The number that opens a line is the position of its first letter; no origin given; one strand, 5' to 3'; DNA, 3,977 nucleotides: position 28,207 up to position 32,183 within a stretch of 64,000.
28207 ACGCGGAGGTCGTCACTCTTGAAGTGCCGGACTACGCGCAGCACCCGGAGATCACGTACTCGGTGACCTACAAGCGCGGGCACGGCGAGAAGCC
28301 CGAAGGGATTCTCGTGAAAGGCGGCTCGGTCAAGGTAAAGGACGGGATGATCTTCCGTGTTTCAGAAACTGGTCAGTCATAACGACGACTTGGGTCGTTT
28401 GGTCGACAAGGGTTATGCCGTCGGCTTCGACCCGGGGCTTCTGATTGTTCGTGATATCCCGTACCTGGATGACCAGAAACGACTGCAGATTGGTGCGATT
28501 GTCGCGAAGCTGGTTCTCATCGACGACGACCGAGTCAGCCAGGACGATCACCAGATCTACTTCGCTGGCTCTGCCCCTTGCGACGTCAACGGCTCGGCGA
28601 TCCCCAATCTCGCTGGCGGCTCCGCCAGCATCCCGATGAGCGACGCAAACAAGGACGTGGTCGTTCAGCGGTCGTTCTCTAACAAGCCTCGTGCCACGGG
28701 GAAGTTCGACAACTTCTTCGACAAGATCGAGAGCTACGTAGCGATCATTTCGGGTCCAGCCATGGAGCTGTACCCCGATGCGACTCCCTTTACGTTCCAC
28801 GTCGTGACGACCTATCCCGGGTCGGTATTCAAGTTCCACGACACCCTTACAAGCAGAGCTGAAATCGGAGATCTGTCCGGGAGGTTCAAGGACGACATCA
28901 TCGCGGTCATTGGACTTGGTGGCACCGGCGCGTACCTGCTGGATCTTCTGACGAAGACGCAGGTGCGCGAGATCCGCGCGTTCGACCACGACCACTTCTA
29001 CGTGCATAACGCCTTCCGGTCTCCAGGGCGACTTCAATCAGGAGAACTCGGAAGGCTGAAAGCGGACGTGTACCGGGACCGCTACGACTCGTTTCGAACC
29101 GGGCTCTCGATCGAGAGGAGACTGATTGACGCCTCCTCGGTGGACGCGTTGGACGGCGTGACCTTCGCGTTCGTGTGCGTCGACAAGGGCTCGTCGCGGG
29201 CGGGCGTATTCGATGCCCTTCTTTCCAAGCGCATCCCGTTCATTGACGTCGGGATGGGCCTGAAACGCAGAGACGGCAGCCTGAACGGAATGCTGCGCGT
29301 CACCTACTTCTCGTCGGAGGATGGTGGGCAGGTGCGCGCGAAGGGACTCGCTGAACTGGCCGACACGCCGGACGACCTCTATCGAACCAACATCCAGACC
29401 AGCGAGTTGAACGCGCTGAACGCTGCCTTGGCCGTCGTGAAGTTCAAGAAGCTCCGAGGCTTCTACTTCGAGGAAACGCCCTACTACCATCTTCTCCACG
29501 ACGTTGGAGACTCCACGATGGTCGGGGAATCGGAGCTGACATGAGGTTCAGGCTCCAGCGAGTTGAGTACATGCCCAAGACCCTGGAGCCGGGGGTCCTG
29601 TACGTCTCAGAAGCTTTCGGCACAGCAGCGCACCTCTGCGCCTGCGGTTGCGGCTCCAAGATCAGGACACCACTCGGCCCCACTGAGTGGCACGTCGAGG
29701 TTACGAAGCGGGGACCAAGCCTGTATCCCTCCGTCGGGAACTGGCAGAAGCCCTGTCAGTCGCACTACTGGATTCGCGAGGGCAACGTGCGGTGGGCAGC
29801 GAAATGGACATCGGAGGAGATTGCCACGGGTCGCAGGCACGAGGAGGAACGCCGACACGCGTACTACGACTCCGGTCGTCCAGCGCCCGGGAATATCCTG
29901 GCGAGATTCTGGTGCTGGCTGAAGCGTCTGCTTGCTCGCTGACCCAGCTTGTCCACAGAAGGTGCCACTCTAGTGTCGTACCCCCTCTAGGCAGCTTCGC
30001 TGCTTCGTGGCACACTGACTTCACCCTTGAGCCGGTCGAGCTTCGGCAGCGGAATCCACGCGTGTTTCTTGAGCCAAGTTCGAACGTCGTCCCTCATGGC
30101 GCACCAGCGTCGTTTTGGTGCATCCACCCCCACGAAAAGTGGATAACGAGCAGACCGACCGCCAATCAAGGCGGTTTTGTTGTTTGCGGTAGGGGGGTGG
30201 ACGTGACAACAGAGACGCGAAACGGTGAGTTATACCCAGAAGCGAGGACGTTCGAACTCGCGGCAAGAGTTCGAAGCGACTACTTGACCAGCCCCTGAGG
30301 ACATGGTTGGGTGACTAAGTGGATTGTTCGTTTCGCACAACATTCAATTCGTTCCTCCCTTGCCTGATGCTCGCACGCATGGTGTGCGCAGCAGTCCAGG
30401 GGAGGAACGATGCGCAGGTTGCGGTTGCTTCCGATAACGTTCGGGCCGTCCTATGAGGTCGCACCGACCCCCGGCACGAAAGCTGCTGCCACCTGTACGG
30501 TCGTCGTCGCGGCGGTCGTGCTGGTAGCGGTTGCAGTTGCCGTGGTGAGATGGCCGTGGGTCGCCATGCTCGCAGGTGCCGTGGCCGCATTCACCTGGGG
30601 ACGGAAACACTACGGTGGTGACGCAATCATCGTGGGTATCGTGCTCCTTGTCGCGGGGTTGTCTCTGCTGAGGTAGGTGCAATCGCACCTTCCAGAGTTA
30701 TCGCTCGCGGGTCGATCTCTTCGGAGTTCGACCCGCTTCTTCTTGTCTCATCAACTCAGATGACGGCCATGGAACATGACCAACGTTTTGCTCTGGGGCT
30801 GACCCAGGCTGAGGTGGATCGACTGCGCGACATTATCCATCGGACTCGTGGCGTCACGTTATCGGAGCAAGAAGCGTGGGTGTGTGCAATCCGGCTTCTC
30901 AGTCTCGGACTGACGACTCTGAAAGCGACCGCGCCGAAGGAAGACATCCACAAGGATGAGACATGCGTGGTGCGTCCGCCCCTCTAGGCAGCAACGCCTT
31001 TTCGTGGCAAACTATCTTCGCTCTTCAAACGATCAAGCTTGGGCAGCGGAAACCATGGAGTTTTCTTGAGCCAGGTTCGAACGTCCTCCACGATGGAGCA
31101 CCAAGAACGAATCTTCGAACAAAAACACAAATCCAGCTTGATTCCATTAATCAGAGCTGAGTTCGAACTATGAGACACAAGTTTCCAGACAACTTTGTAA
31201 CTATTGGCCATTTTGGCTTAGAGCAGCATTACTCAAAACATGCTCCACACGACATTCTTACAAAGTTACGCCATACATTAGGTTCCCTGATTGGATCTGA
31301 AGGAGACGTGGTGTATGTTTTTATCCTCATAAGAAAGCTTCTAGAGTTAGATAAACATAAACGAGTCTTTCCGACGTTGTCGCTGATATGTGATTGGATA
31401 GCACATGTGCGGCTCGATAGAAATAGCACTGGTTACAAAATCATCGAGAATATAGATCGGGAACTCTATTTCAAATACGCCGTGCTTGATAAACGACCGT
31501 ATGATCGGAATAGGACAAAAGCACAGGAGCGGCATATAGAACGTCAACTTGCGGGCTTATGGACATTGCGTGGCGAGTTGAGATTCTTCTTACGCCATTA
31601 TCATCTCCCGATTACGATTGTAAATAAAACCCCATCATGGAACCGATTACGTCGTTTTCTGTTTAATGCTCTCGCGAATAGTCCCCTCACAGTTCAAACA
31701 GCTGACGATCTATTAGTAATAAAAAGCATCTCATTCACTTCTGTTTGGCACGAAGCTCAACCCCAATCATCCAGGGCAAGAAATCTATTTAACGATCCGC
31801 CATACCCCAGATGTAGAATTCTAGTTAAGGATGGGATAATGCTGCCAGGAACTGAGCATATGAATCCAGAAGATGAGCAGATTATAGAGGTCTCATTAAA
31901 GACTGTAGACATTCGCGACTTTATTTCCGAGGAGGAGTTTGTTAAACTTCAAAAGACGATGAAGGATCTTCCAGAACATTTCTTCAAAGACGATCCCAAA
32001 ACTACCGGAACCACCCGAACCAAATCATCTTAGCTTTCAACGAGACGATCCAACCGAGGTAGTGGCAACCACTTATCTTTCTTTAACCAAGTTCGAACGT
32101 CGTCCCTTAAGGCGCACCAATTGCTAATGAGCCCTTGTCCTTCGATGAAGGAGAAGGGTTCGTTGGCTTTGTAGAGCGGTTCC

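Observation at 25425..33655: Five copies of a serine-recombinase 3' end (TTCGAA core) bracket defence cargo like cassettes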

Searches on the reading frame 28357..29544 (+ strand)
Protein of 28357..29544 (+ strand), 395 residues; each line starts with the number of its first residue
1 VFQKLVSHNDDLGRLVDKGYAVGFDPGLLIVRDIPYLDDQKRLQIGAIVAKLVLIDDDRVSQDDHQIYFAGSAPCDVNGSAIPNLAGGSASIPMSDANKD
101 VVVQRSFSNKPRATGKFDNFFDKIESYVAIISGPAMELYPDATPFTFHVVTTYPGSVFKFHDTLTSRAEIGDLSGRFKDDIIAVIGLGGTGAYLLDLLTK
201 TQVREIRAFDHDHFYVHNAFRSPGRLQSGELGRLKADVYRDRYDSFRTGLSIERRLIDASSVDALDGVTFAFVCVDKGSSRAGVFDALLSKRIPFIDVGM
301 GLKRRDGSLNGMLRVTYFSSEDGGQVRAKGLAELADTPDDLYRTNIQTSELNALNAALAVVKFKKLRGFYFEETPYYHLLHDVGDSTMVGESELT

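Call 9: search_protein_families(library=pfam, proteins=[window:28357-29544:+], max_evalue=0.01)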
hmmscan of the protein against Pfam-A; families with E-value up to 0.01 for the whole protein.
window:28357-29544:+ (395 aa): 2 families
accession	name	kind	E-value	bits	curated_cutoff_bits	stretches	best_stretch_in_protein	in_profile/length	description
PF20590.3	DUF6791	-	1e-43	149.4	25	1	10-163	1-149/149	Domain of unknown function (DUF6791)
PF00899.27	ThiF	-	5e-10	39.4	28.1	1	182-300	23-143/238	ThiF family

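Call 58: search_protein_families(library=padloc, proteins=[window:28357-29544:+], max_evalue=0.0001)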
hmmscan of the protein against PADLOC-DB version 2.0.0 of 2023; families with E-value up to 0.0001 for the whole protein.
window:28357-29544:+ (395 aa): 1 family
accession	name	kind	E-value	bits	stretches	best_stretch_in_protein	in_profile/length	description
PDLC00848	E1-E2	-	7.2e-05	19.2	1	171-237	366-430/607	E1-E2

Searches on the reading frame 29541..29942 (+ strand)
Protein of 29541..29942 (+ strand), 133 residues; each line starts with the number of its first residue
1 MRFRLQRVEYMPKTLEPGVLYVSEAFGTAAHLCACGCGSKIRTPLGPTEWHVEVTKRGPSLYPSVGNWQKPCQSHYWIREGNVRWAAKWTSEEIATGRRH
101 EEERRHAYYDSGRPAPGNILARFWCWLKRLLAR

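Call 9: search_protein_families(library=pfam, proteins=[window:29541-29942:+], max_evalue=0.01)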
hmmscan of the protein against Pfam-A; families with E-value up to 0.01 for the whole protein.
window:29541-29942:+ (133 aa): 1 family
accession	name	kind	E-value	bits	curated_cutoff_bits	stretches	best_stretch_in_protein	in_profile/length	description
PF20137.4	DUF6527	-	1.6e-24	86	23.6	1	28-86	2-63/63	Family of unknown function (DUF6527)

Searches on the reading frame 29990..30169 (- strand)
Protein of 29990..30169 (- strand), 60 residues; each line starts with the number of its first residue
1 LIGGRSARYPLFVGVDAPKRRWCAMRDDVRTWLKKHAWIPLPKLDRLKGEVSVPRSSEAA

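Call 70: find_homologous_proteins(query=A3, max_evalue=0.01)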
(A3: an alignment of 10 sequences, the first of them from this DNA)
Query A3 (10 sequences) (60 aa, profile of the alignment): 5 proteins with E <= 0.01 among 177 candidates.
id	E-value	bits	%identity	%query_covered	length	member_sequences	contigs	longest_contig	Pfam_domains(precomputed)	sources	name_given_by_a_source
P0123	3.6e-12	63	36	68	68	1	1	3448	-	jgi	jgi:hypothetical protein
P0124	6.1e-11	59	38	40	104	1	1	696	-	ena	-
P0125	4.8e-10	56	35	65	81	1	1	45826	-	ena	-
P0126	1.1e-9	55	36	70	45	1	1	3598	-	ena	-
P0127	6.8e-5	40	31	90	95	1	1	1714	-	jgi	jgi:hypothetical protein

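Call 72: find_encoding_contigs(protein=P0125, flank=10000, max_places=3)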
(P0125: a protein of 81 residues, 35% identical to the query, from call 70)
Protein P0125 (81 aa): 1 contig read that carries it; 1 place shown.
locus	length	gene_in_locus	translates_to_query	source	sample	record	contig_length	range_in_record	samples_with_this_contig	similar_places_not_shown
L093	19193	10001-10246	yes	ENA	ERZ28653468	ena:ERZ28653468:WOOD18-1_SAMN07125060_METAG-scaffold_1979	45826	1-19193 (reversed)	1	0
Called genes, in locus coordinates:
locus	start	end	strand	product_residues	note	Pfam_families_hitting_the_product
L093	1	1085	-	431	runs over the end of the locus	-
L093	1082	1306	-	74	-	-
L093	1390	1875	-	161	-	PF14356:DUF4403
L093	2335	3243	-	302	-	PF13580:SIS_2, PF22645:GKRP_SIS_N, PF01380:SIS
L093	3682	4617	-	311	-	PF07992:Pyr_redox_2, PF12831:FAD_oxidored (weak), PF13738:Pyr_redox_3, PF00070:Pyr_redox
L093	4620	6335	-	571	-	PF02543:Carbam_trans_N, PF16861:Carbam_trans_C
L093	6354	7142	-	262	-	-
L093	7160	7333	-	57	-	-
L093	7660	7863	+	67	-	-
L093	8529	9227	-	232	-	-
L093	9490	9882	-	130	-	-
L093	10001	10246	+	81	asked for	-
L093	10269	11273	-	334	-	-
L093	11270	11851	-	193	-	-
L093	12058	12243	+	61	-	-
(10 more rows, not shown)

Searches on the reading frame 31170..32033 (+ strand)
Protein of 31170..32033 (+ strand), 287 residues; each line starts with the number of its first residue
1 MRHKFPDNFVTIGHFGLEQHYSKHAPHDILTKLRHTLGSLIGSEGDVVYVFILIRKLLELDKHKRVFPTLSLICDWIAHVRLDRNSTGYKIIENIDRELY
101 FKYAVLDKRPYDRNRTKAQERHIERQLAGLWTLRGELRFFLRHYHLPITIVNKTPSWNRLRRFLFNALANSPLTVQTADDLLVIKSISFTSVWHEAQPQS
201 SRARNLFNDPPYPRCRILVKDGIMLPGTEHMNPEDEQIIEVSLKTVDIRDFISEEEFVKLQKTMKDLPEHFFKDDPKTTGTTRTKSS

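Call 9: search_protein_families(library=pfam, proteins=[window:31170-32033:+], max_evalue=0.01)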
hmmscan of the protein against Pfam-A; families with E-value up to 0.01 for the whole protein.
window:31170-32033:+ (287 aa): 0 families

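Call 58: search_protein_families(library=padloc, proteins=[window:31170-32033:+], max_evalue=0.0001)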
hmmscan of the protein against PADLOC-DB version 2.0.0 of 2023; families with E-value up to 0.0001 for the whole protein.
window:31170-32033:+ (287 aa): 0 families

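Call 63: find_homologous_proteins(query=window:31170-32033:+, max_evalue=0.00001)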
Query window:31170-32033:+ (287 aa): 2 proteins with E <= 0.00001 among 368 candidates.
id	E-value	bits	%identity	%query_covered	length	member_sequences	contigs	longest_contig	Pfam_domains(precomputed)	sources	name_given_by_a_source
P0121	2.0e-193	659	100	100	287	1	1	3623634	-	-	-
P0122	7.8e-103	362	60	93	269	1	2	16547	-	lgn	-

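Call 64: find_encoding_contigs(protein=P0122, flank=10000, max_places=4)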
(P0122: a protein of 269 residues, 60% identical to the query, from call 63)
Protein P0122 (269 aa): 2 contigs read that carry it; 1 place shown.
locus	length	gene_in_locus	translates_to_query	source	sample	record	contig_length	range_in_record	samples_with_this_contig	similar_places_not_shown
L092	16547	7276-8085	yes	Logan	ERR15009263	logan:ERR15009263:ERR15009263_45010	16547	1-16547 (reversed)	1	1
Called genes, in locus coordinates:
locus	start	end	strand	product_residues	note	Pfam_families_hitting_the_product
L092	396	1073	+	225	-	-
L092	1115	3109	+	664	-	PF00580:UvrD-helicase, PF01443:Viral_helicase1 (faint), PF13245:AAA_19, PF13604:AAA_30 (faint), PF00580:UvrD-helicase, PF13361:UvrD_C, PF13538:UvrD_C_2 (faint)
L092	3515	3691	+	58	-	-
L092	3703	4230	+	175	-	-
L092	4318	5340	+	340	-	-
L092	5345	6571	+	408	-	-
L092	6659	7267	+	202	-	-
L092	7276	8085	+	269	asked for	-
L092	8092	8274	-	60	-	-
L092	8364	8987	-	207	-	PF04203:Sortase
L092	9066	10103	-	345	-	-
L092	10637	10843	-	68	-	-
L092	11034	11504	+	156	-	-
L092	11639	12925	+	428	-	-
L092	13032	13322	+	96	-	-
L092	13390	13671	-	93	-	-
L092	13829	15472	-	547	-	-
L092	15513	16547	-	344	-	?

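Call 80: search_protein_families(library=ncbifam, proteins=[window:31170-32033:+], max_evalue=0.001)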
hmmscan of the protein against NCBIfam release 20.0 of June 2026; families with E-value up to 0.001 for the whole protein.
window:31170-32033:+ (287 aa): 0 families
